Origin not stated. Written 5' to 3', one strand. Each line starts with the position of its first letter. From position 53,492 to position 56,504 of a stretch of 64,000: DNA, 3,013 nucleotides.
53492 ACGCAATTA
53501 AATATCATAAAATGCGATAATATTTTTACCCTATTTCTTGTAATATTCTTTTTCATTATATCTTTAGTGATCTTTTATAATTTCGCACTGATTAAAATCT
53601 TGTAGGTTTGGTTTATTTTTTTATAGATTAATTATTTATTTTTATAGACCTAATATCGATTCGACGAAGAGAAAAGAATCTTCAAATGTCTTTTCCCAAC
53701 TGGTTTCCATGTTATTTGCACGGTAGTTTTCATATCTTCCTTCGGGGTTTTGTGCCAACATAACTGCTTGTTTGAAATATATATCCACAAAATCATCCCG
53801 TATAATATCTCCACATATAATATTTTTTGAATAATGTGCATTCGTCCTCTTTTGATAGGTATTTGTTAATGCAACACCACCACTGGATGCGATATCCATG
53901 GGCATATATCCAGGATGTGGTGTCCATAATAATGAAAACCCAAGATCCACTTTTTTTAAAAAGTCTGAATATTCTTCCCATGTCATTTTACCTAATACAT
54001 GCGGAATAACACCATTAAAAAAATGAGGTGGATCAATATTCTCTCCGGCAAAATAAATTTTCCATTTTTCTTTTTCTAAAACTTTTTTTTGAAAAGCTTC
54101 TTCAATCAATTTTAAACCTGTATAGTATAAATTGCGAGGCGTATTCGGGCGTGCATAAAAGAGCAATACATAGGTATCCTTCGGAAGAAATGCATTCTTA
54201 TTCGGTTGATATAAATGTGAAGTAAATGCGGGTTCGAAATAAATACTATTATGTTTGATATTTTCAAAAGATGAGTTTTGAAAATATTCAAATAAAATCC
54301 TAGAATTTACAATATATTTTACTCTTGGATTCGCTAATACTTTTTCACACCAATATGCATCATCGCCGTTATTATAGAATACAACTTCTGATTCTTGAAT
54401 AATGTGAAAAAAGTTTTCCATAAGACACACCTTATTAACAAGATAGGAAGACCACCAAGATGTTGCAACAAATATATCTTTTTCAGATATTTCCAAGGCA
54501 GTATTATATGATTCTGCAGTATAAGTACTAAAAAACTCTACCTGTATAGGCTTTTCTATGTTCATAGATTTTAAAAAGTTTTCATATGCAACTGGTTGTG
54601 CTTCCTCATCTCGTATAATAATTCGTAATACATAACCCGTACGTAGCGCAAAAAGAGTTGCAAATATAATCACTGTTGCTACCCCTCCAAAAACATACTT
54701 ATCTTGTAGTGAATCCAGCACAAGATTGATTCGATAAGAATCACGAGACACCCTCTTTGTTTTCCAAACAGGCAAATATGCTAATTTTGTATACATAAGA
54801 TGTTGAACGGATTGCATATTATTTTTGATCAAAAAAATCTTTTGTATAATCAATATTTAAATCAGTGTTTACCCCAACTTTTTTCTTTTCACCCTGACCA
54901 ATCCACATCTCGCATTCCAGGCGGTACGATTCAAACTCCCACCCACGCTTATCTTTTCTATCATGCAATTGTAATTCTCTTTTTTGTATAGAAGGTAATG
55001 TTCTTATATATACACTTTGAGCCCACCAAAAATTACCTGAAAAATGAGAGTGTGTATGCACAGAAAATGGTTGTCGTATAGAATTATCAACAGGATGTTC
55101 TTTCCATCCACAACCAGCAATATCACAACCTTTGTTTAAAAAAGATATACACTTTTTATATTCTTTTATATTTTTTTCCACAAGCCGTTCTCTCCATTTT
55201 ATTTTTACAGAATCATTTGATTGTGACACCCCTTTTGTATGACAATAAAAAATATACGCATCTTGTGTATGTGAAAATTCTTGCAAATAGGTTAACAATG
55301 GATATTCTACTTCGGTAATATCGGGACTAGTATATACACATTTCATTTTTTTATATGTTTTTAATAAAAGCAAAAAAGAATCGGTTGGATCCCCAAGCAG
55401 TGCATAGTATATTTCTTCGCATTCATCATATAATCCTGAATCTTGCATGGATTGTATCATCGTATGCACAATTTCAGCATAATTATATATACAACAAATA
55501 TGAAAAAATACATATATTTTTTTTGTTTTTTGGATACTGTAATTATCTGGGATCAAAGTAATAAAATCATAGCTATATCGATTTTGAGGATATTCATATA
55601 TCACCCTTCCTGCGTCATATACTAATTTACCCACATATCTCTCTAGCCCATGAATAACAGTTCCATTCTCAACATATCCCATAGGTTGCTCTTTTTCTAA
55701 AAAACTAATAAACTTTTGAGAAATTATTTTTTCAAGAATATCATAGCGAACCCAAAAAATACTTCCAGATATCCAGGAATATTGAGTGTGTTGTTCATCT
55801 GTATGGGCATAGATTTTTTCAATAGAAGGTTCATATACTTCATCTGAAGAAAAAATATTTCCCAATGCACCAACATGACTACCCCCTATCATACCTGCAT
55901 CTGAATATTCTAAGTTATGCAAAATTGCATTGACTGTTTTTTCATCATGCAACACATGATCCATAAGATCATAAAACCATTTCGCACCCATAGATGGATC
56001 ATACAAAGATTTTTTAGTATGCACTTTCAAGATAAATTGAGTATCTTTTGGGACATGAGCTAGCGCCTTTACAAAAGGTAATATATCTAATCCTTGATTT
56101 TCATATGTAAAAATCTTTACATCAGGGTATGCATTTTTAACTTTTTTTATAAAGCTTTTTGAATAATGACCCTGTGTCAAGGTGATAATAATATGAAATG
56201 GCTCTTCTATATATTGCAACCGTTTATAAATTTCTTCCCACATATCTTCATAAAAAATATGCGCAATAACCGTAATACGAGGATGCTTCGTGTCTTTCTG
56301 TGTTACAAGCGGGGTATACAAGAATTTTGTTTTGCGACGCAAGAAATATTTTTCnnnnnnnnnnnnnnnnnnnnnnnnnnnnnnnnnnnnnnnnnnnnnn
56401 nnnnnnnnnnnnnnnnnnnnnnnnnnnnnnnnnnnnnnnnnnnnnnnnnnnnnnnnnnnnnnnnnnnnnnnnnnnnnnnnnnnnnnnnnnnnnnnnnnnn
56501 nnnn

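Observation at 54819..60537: WbbB-like protein carrying a sulfotransferase where the chain terminator usually sits, next to a Wzm/Wzt exporter: a candidate sulfate-capped glycan pathway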

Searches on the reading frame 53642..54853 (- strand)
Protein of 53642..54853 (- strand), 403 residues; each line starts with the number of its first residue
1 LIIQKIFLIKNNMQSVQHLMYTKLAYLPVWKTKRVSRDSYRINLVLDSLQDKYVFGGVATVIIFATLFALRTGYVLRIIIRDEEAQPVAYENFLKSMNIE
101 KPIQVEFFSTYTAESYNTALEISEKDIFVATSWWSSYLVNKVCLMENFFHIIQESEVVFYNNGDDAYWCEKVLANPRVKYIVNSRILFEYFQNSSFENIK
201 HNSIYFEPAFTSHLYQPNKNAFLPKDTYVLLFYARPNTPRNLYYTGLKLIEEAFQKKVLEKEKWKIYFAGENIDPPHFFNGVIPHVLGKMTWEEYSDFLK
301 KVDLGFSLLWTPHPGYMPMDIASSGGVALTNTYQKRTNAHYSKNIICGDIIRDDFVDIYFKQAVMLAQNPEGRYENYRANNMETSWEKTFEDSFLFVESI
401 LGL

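Call 3: search_protein_families(library=pfam, proteins=[window:53642-54853:-], max_evalue=0.1)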
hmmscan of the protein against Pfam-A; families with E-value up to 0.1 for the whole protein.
window:53642-54853:- (403 aa): 3 families
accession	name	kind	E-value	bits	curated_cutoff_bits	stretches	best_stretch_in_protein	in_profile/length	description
PF22772.2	WsaF_C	-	5.2e-36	123.9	27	1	230-349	3-122/133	WsaF, C-terminal domain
PF21374.3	WsaF_N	-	1.4e-14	54.9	27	1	41-157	1-118/156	WsaF, N-terminal domain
PF17562.7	Styelin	-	0.053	14.3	27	0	285-303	30-48/59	Styelin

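Call 4: search_protein_families(library=ncbifam, proteins=[window:53642-54853:-], max_evalue=0.1)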
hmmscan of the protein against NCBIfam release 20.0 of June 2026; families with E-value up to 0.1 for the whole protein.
window:53642-54853:- (403 aa): 0 families

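Call 103: search_solved_structures(query=window:53642-54853:-, max_evalue=0.001)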
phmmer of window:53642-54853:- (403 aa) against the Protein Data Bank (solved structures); distinct sequences matched with E-value up to 0.001: 2.
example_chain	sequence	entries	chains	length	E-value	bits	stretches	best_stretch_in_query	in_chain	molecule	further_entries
2x0e_A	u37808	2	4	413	3.2e-34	121.8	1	9-352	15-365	WSAF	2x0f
2x0d_A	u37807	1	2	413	1.2e-33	119.9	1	9-352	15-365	WSAF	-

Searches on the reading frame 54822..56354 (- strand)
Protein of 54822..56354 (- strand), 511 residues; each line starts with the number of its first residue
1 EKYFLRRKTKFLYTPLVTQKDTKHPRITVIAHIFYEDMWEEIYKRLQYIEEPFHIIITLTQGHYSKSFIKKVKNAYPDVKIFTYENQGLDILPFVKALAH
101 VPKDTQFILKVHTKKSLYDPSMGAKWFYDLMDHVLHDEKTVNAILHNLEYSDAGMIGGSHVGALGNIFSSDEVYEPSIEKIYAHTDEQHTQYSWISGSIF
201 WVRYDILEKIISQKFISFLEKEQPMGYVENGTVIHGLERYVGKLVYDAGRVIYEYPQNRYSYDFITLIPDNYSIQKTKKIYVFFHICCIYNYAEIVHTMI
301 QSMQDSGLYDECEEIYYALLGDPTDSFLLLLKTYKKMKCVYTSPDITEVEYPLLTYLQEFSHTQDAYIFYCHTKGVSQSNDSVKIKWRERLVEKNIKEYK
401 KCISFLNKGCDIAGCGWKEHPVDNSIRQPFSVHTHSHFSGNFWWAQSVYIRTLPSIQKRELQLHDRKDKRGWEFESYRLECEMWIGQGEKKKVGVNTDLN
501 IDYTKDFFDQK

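Call 18: find_homologous_proteins(query=window:54822-56354:-)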
Query window:54822-56354:- (511 aa): 24 proteins with E <= 0.001 among 3175 candidates.
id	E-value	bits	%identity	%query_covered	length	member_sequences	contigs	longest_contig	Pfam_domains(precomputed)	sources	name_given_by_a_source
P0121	3.2e-189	648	64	85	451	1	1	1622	PF27674.1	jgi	jgi:hypothetical protein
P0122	1.6e-150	520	46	97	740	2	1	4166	PF05045.18,PF27674.1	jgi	jgi:hypothetical protein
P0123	1.9e-63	233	47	48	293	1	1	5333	PF27674.1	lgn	-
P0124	4.6e-57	212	44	45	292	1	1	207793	PF27674.1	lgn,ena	-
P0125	1.4e-22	98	34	42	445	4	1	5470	PF01755.24,PF27674.1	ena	-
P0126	6.5e-22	96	34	43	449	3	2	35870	PF01755.24,PF27674.1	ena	-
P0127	1.2e-21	95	28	34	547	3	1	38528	-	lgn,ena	-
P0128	6.5e-21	93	33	43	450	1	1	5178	PF01755.24,PF27674.1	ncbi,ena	-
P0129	1.1e-19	89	26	37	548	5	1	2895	-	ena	-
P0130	7.7e-19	86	33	43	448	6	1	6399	PF01755.24,PF27674.1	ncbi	-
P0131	6.3e-16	76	29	44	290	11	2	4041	-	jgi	jgi:hypothetical protein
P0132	3.4e-15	74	28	51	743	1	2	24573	PF05045.18,PF04765.20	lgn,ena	-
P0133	3.8e-15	74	32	43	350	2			PF01755.24,PF27674.1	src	-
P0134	5.8e-15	73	28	44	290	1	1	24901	-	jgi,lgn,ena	jgi:hypothetical protein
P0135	1.3e-14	72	36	36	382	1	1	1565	PF13578.13,PF27674.1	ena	-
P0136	5.0e-13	67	30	45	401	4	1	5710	PF27674.1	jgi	jgi:hypothetical protein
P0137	6.8e-13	66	33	37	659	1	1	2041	PF00852.27,PF27674.1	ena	-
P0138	2.3e-10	58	28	42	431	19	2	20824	PF13578.13,PF27674.1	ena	-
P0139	1.8e-9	55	27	38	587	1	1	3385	PF13469.13,PF27674.1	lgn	-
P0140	2.8e-9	54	26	45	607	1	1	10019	PF00535.33,PF27674.1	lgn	-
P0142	7.7e-9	53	31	34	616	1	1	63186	PF05637.19,PF27674.1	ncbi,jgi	jgi:hypothetical protein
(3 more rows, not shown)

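Call 82: predict_structure(alignment_id=A2)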
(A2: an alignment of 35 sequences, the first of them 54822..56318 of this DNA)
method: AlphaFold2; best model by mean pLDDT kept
length: 499 residues; sequences in the alignment: 35
mean_pLDDT: 90.2   pTM: 0.86
mean pLDDT of the five models: 90.2, 85.1, 84.9, 83.6, 82.6
residues with pLDDT >= 90: 339; 70-90: 126; 50-70: 26; < 50: 8
segments of 3 or more residues with pLDDT < 50: 1-7
pLDDT, mean of each block of 10 residues (from residue 1): 46 89 90 95 93 95 97 74 93 94 74 88 92 92 85 76 92 91 85 93 92 73 90 90 88 77 91 97 97 98 98 97 98 97 99 98 92 95 96 95 93 83 94 98 97 90 94 94 92 82
secondary structure, 60 per line:
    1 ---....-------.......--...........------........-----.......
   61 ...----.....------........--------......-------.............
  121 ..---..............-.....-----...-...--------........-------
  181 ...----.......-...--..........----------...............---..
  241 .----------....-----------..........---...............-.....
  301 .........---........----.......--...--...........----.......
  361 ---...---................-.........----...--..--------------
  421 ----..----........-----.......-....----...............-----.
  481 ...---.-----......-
elements in order: H4-7 E15-21 H24-34 E41-48 H54-63 E68-72 H79-86 E95-100 H108-122 H126-138 E141-145 E155-157 H166-173 E181-183 E188-191 H201-210 H221-235 E239-241 E252-255 E267-276 H280-294 H296-299 E300-309 H313-320 E325-331 H339-349 E354-360 H370-385 H387-395 E400-402 E431-434 H435-438 H444-450 H452-455 H460-474 E480-483 H493-498

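Call 84: fold_search(model_id=the predicted structure, library=pdb)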
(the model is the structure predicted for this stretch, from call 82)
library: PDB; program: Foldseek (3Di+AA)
matches with E <= 10: 1674; with E <= 0.001: 138
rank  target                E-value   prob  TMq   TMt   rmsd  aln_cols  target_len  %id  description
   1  8viw_A                1.1e-10  1.00  0.23  0.22  21.2       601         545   11  Cryo-EM structure of heparosan synthase 2 from Pasteurella multocida with polysaccharide in the GlcNAc-T active site (released 2024-07-24)
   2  8vh7_B                2.0e-10  1.00  0.23  0.22  20.9       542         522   11  Crystal structure of heparosan synthase 2 from Pasteurella multocida at 1.98 A (released 2024-07-24)
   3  8vh8_B                8.3e-10  1.00  0.25  0.23  21.4       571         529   12  Crystal structure of heparosan synthase 2 from Pasteurella multocida at 2.85 A (released 2024-09-04)
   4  8vh7_A                1.0e-09  1.00  0.24  0.23  20.8       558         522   12  Crystal structure of heparosan synthase 2 from Pasteurella multocida at 1.98 A (released 2024-07-24)
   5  2z86_C                6.1e-09  1.00  0.27  0.22  18.4       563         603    8  Crystal structure of chondroitin polymerase from Escherichia coli strain K4 (K4CP) complexed with UDP-GlcUA and UDP (released 2008-09-16)
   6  2z87_A                1.1e-08  1.00  0.23  0.20  21.0       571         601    8  Crystal structure of chondroitin polymerase from Escherichia coli strain K4 (K4CP) complexed with UDP-GalNAc and UDP (released 2008-09-16)
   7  2z86_D                1.9e-08  1.00  0.26  0.22  20.7       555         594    9  Crystal structure of chondroitin polymerase from Escherichia coli strain K4 (K4CP) complexed with UDP-GlcUA and UDP (released 2008-09-16)
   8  2z87_B                2.1e-08  1.00  0.24  0.21  19.4       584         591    9  Crystal structure of chondroitin polymerase from Escherichia coli strain K4 (K4CP) complexed with UDP-GalNAc and UDP (released 2008-09-16)
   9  2z86_B                2.8e-08  1.00  0.27  0.23  19.8       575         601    8  Crystal structure of chondroitin polymerase from Escherichia coli strain K4 (K4CP) complexed with UDP-GlcUA and UDP (released 2008-09-16)
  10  2z86_A                3.5e-07  1.00  0.28  0.24  17.9       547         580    9  Crystal structure of chondroitin polymerase from Escherichia coli strain K4 (K4CP) complexed with UDP-GlcUA and UDP (released 2008-09-16)
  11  7zvj_A                1.1e-06  1.00  0.25  0.22  24.5       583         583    7  Homodimeric structure of LARGE1 (released 2022-11-30)
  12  7zvj_B                1.9e-06  1.00  0.27  0.23  24.9       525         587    6  Homodimeric structure of LARGE1 (released 2022-11-30)
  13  7ui7_A                9.8e-06  0.99  0.23  0.19  23.8       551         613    8  CryoEM structure of LARGE1 from C2 reconstruction (released 2023-03-08)
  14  1v82_B                1.0e-05  1.00  0.25  0.44   6.4       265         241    9  Crystal structure of human GlcAT-P apo form (released 2004-05-25)
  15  8zwp_B                1.4e-05  1.00  0.27  0.45   7.6       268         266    8  Structure-Based Mechanism and Specificity of Human Galactosyltransferase B3GalT5 (released 2025-04-09)
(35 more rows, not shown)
